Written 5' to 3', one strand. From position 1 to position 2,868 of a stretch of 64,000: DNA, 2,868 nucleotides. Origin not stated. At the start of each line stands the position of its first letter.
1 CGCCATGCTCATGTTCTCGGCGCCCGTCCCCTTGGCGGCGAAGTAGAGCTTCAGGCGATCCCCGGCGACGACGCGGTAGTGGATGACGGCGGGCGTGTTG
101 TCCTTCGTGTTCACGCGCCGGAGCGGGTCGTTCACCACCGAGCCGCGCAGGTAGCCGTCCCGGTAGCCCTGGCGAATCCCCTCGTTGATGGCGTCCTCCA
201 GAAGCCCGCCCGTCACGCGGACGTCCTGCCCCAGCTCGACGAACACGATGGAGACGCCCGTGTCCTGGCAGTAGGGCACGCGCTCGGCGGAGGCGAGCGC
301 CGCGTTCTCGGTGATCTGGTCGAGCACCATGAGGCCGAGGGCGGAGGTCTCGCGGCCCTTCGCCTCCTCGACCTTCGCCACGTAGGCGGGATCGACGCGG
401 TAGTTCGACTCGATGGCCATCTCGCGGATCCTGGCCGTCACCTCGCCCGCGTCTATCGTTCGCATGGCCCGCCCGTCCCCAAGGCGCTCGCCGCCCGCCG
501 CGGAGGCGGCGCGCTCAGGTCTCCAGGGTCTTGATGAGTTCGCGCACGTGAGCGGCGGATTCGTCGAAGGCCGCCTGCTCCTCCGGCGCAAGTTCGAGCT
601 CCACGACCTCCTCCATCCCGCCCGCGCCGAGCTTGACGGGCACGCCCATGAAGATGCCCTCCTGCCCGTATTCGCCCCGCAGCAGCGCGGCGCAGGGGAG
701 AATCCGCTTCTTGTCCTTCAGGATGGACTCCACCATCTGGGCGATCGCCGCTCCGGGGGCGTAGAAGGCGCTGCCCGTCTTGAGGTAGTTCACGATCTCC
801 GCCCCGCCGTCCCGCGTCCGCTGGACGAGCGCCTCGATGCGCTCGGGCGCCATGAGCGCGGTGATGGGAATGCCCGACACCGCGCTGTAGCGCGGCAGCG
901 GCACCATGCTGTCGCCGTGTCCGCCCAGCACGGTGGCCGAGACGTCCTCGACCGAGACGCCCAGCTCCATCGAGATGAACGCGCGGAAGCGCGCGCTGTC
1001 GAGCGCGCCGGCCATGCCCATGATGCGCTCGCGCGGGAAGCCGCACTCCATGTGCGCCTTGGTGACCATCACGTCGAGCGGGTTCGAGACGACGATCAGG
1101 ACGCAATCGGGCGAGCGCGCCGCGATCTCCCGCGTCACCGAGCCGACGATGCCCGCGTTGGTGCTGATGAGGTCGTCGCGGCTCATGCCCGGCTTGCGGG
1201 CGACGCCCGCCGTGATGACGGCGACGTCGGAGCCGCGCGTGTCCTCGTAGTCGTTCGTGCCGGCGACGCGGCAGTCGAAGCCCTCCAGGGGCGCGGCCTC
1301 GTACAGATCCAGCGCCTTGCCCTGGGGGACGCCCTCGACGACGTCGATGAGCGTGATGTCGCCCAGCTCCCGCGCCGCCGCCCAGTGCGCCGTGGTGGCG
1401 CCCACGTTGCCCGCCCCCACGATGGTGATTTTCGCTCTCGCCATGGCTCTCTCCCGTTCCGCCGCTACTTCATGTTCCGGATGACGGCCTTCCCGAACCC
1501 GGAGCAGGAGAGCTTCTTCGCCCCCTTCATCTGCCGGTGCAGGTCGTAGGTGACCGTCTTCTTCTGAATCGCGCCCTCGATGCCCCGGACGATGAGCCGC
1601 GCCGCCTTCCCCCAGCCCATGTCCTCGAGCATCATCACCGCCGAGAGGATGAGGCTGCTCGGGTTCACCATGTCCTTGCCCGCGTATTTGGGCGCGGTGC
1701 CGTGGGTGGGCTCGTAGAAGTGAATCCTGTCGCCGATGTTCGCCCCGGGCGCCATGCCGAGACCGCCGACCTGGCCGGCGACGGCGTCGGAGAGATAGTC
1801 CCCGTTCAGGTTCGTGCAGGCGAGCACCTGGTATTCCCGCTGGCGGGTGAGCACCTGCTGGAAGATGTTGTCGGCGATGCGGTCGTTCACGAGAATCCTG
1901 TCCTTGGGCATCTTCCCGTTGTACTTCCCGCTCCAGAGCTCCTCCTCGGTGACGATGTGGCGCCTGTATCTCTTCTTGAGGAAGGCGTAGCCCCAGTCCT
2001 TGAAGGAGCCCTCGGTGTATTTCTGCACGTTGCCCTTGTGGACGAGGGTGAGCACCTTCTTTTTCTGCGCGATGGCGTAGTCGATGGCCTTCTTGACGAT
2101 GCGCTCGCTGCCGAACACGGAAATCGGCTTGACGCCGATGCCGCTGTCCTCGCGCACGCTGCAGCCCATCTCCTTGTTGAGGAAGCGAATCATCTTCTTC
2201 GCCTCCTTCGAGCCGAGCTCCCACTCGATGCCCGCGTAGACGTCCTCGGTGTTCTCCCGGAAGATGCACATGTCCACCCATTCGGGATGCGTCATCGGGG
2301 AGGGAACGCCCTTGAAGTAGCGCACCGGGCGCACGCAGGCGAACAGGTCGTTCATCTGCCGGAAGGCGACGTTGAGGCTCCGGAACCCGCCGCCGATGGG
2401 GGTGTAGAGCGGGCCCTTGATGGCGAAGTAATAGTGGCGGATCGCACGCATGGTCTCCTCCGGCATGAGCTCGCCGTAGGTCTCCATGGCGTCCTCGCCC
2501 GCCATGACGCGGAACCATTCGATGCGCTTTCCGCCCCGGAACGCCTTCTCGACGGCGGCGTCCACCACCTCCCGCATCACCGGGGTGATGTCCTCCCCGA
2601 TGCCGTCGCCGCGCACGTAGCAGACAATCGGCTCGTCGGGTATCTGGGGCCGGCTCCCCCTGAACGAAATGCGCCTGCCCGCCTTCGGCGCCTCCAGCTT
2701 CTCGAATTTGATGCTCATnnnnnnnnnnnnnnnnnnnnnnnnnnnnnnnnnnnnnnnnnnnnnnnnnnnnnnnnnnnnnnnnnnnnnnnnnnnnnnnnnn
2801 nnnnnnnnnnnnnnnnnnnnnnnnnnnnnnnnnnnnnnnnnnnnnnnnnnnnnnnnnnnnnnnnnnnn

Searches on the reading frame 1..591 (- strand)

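Call 77: search_protein_families(library=pfam, proteins=[window:1-591:-], max_evalue=0.0001)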
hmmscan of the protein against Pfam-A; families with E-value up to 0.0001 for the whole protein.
window:1-591:- (197 aa): 1 family
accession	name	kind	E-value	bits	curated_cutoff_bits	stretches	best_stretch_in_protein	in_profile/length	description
PF05681.19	Fumerase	-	2.9e-48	165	25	1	54-196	3-145/270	Fumarate hydratase (Fumerase)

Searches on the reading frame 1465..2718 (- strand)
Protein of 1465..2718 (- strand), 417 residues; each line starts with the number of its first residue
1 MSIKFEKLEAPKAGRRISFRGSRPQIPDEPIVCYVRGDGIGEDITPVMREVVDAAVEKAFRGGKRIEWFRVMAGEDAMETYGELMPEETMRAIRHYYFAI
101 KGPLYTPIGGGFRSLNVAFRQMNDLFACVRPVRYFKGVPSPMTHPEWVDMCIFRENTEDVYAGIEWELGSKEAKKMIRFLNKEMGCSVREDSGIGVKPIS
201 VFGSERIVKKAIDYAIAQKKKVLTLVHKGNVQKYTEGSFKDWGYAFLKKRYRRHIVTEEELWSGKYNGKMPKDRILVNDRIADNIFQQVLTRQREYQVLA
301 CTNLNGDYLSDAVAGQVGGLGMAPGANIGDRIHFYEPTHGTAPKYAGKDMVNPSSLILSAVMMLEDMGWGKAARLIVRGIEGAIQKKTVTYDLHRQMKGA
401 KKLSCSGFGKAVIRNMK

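Call 77: search_protein_families(library=pfam, proteins=[window:1465-2718:-], max_evalue=0.0001)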
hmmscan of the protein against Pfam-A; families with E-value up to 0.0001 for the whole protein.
window:1465-2718:- (417 aa): 1 family
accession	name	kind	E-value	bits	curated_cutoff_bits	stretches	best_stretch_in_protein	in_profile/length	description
PF00180.25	Iso_dh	-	2.9e-86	290.3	27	1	32-412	2-348/348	Isocitrate/isopropylmalate dehydrogenase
